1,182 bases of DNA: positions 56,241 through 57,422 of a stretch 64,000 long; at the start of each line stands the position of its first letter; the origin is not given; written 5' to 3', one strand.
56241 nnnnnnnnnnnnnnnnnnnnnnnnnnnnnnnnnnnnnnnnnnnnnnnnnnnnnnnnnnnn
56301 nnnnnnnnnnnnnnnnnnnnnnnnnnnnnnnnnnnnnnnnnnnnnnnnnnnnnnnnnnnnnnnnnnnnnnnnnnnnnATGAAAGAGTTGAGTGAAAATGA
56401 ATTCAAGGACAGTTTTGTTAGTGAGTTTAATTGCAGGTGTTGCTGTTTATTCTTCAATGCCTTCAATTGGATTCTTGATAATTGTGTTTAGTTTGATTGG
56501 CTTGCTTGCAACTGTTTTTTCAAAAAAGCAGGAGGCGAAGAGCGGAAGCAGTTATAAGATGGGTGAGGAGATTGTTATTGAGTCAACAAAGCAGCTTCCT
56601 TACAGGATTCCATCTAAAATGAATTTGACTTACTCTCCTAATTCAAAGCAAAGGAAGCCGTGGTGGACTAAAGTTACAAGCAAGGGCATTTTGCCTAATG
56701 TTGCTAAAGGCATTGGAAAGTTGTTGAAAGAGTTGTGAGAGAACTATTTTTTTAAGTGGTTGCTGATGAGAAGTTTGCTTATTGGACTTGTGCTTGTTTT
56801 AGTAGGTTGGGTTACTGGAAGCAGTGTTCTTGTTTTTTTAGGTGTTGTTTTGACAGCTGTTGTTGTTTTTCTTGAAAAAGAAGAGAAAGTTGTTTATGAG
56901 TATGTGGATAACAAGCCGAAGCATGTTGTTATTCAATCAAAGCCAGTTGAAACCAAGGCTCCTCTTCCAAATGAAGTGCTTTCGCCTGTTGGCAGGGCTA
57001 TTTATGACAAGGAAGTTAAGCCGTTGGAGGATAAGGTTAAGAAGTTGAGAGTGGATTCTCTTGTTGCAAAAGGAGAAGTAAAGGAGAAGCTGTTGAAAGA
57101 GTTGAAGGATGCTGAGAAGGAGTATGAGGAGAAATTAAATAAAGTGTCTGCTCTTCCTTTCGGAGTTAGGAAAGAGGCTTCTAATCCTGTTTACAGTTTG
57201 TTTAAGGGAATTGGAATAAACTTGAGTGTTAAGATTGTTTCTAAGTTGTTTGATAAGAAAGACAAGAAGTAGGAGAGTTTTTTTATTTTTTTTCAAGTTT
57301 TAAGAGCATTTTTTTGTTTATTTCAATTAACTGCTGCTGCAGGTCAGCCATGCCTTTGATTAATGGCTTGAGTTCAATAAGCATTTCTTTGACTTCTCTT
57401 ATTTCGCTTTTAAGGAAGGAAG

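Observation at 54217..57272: Eight consecutive small membrane-protein genes after the 2050-aa surface giant, including a tandem paralog family with a conserved C-terminal motif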

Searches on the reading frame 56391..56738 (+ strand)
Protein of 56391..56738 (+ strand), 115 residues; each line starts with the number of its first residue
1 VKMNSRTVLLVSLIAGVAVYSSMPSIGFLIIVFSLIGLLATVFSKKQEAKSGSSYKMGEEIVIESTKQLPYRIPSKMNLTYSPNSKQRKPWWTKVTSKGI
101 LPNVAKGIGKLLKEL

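Call 5: search_protein_families(library=pfam, proteins=[window:56391-56738:+], max_evalue=1)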
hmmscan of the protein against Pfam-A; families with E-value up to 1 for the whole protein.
window:56391-56738:+ (115 aa): 3 families
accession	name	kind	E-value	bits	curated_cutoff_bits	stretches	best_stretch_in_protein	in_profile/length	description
PF07226.16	DUF1422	-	0.04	14.4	23.2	1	4-47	5-48/114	Protein of unknown function (DUF1422)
PF01940.21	DUF92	-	0.098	12.4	27.5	1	9-53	21-67/251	Integral membrane protein DUF92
PF07853.16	DUF1648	-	0.32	11.1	28.7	0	8-25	2-19/49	Domain of unknown function (DUF1648)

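Call 10: find_homologous_proteins(query=window:56397-56738:+, max_evalue=0.01)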
Query window:56397-56738:+ (113 aa): 5 proteins with E <= 0.01 among 14 candidates.
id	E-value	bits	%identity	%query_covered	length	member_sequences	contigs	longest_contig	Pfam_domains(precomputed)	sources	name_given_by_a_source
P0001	2.8e-64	232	100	100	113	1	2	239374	-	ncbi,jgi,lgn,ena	-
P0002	2.0e-39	152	60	100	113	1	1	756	-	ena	-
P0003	2.9e-38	148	61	100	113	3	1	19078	-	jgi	-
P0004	5.0e-34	134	60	98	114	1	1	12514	-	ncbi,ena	-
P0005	8.5e-29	118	52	98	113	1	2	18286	-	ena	-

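Call 11: find_encoding_contigs(protein=P0003, flank=10000, max_places=3)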
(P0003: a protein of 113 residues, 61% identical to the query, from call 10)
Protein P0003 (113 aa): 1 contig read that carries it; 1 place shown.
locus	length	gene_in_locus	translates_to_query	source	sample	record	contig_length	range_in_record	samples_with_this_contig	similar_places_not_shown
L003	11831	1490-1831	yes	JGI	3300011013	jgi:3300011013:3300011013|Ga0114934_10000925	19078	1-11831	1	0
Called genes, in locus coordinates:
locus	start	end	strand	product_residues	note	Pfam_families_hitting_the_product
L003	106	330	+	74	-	-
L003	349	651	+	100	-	-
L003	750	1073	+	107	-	-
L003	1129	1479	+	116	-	-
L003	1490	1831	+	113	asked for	-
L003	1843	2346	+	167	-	-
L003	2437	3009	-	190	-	PF23435:DUF7121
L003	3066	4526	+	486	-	-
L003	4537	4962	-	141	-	-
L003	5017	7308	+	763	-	PF03104:DNA_pol_B_exo1, PF13482:RNase_H_2 (weak), PF10108:DNA_pol_B_exo2, PF00136:DNA_pol_B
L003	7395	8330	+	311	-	PF00557:Peptidase_M24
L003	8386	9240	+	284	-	-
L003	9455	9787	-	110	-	-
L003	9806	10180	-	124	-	-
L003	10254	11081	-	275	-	PF25133:TYW2_N_2, PF02475:TRM5-TYW2_MTfase, PF05175:MTS (weak)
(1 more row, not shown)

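Call 12: find_encoding_contigs(protein=P0004, flank=10000, max_places=3)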
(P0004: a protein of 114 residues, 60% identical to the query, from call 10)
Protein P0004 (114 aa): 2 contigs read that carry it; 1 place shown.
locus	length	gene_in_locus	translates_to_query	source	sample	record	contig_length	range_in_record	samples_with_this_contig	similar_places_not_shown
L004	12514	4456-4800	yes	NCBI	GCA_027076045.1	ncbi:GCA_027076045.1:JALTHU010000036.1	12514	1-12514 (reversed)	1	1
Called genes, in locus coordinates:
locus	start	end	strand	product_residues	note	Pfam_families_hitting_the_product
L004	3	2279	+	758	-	?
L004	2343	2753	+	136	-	-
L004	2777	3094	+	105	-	-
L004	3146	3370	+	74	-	-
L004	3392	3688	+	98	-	-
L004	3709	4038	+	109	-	-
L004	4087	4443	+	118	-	-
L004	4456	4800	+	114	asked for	-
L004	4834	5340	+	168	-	-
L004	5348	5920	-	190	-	-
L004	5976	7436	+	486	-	-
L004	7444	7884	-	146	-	-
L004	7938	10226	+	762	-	PF03104:DNA_pol_B_exo1, PF13482:RNase_H_2, PF10108:DNA_pol_B_exo2, PF00136:DNA_pol_B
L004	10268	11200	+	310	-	PF00557:Peptidase_M24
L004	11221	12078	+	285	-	-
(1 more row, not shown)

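Call 13: find_encoding_contigs(protein=P0005, flank=10000, max_places=3)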
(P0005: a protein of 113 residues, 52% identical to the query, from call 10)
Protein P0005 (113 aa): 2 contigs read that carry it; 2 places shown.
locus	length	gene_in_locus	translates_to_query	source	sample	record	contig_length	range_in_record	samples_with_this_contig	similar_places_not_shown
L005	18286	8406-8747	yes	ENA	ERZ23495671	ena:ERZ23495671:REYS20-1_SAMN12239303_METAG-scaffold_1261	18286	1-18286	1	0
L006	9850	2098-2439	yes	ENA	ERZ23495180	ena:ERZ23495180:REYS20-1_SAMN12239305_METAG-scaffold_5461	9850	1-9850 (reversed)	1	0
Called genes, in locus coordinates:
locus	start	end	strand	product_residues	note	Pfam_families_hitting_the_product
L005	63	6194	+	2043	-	PF13620:CarboxypepD_reg (faint), PF17802:SpaA (faint), PF11974:bMG3 (faint)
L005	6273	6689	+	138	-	-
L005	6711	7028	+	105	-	-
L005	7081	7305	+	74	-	-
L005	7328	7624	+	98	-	-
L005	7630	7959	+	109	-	-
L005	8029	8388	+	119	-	-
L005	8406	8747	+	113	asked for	-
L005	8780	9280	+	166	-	-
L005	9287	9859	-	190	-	-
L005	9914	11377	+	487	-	-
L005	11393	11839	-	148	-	-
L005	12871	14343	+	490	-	PF00136:DNA_pol_B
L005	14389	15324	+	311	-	PF00557:Peptidase_M24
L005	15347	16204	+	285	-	-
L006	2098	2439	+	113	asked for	-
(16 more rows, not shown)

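Call 68: search_protein_families(library=phrogs, proteins=[window:56397-56738:+], max_evalue=0.1)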
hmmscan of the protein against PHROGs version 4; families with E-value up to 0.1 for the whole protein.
window:56397-56738:+ (113 aa): 1 family
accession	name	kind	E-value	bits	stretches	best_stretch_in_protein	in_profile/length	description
phrog_29766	-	unknown function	0.042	14.4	1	8-49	101-142/149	-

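Call 79: predict_structure(alignment_id=A7)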
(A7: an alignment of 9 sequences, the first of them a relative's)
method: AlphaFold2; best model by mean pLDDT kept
length: 486 residues; sequences in the alignment: 9
mean_pLDDT: 74.1   pTM: 0.62
mean pLDDT of the five models: 74.1, 74.0, 70.9, 69.6, 66.0
residues with pLDDT >= 90: 106; 70-90: 232; 50-70: 65; < 50: 83
segments of 3 or more residues with pLDDT < 50: 1-17, 143-164, 230-236, 238-245, 352-355, 464-486
pLDDT, mean of each block of 10 residues (from residue 1): 37 47 72 73 81 79 70 62 80 79 85 84 82 76 44 33 54 66 88 85 79 86 69 43 54 92 91 70 82 89 92 75 88 90 84 58 91 95 86 70 93 92 93 91 87 85 47 35 29
secondary structure, 60 per line:
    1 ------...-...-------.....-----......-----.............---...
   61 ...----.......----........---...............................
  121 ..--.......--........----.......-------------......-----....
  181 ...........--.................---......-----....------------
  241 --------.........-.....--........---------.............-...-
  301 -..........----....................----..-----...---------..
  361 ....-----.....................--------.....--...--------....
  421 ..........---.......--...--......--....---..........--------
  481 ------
elements in order: E21-25 E31-36 E42-54 H58-63 E68-74 E79-86 E90-93 H94-122 E125-128 H134-141 H146-152 E166-171 E177-181 H182-186 E187-191 H194-210 E214-219 H225-228 E249-253 H254-257 H266-273 H283-295 H303-311 H316-335 E359-364 H370-390 E399-403 H417-430 E434-440 H448-453 E456-459 H463-472

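Call 82: fold_search(model_id=the predicted structure, library=pdb)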
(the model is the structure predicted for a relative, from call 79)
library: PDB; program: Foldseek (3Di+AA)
matches with E <= 10: 946; with E <= 0.001: 89
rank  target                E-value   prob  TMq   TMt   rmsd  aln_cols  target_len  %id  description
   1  4d2i_B                2.1e-10  1.00  0.41  0.43  22.4       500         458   10  Crystal structure of the HerA hexameric DNA translocase from Sulfolobus solfataricus bound to AMP-PNP (released 2014-12-03)
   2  4d2i_A                2.3e-10  1.00  0.40  0.41  22.2       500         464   11  Crystal structure of the HerA hexameric DNA translocase from Sulfolobus solfataricus bound to AMP-PNP (released 2014-12-03)
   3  9x1m_A                2.6e-10  1.00  0.45  0.38  21.0       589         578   12  The cryo-EM structure of HerA-NurA complex with AMPPNP and dsDNA from Thermococcus kodakarensis (released 2026-02-04)
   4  7wrx_A                5.6e-10  1.00  0.42  0.36  22.2       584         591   10  Structure of Deinococcus radiodurans HerA-ADP complex (released 2023-02-01)
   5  7wrx_B                1.2e-09  1.00  0.40  0.34  23.3       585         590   11  Structure of Deinococcus radiodurans HerA-ADP complex (released 2023-02-01)
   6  7wrw_A                1.3e-09  1.00  0.42  0.36  22.0       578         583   10  Structure of Deinococcus radiodurans HerA (released 2023-02-01)
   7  9x1l_A                1.6e-09  1.00  0.40  0.35  24.5       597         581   10  The cryo-EM structure of HerA-NurA complex with AMPPNP from Thermococcus kodakarensis (released 2026-02-04)
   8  8xau_A                2.3e-09  1.00  0.44  0.39  20.4       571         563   11  Cryo-EM structure of HerA (released 2024-06-05)
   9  7wrx_C                3.2e-09  1.00  0.41  0.35  21.1       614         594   10  Structure of Deinococcus radiodurans HerA-ADP complex (released 2023-02-01)
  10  7wrw_B                3.3e-09  1.00  0.42  0.36  22.0       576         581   11  Structure of Deinococcus radiodurans HerA (released 2023-02-01)
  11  7wrx_E                5.2e-09  1.00  0.42  0.36  23.3       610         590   11  Structure of Deinococcus radiodurans HerA-ADP complex (released 2023-02-01)
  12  8zir_R                1.0e-08  1.00  0.41  0.37  19.2       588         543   11  DUF4297-HerA complex (released 2025-03-12)
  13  8zit_O                1.2e-08  1.00  0.41  0.36  19.9       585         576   11  DUF4297-HerA complex with DNA and ATPgamaS (released 2025-03-12)
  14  9c1m_Q                1.5e-08  1.00  0.40  0.35  20.1       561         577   10  HerA-DUF assembly 1 (released 2025-06-04)
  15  8zir_Q                2.6e-08  1.00  0.44  0.40  19.5       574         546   10  DUF4297-HerA complex (released 2025-03-12)
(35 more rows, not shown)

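Call 88: search_protein_families(library=padloc, proteins=[window:56397-56738:+], max_evalue=0.01)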
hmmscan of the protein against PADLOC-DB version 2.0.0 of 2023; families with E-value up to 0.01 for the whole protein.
window:56397-56738:+ (113 aa): 0 families

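Call 95: search_protein_families(library=ncbifam, proteins=[window:56397-56738:+], max_evalue=0.1)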
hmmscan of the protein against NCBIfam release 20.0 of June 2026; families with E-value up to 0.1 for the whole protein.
window:56397-56738:+ (113 aa): 2 families
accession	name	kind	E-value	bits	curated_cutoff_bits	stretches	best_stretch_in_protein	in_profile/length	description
NF053819.1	EF0750_LPXTG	subfamily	0.028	14.9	47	1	27-101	6-75/105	EF2685/EF0750 family sortase-dependent surface protein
NF008278.0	PRK11056.1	equivalog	0.06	13.3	127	1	3-44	8-49/120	YijD family membrane protein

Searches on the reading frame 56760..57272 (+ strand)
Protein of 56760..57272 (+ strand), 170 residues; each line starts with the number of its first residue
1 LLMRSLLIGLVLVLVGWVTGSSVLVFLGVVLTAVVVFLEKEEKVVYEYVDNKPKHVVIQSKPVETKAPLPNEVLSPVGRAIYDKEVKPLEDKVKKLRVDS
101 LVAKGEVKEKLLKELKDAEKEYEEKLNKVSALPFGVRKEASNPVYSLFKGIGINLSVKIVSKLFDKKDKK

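Call 5: search_protein_families(library=pfam, proteins=[window:56760-57272:+], max_evalue=1)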
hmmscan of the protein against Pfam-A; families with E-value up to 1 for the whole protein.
window:56760-57272:+ (170 aa): 5 families
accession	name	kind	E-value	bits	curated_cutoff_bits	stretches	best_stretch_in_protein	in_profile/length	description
PF10174.14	Cast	-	0.0076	15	29.1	1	84-133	558-606/766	RIM-binding protein of the cytomatrix active zone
PF20794.3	bPH_7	-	0.068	13.1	25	1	6-44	19-56/135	Bacterial PH domain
PF09802.14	Sec66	-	0.35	10.9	22.1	1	92-130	87-125/180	Preprotein translocase subunit Sec66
PF11833.13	CPP1-like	-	0.4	10.7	28.4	1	2-30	140-168/196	Protein CHAPERONE-LIKE PROTEIN OF POR1-like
PF13829.11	DUF4191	-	0.93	9.3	30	1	4-53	32-85/219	Domain of unknown function (DUF4191)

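Call 68: search_protein_families(library=phrogs, proteins=[window:56766-57272:+], max_evalue=0.1)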
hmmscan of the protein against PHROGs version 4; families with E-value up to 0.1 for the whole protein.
window:56766-57272:+ (168 aa): 1 family
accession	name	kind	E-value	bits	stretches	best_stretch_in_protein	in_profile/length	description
phrog_14399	-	unknown function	0.036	14.7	1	42-72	13-43/54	-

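Call 88: search_protein_families(library=padloc, proteins=[window:56766-57272:+], max_evalue=0.01)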
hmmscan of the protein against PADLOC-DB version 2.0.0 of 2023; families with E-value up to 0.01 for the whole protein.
window:56766-57272:+ (168 aa): 0 families

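Call 95: search_protein_families(library=ncbifam, proteins=[window:56766-57272:+], max_evalue=0.1)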
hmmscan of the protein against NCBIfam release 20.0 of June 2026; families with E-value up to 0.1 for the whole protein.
window:56766-57272:+ (168 aa): 1 family
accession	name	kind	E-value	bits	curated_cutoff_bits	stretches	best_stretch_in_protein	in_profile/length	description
NF050800.1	HP0895_fam_antitoxin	equivalog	0.032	14.3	200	1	84-129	21-62/116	type II toxin-antitoxin system HP0895 family antitoxin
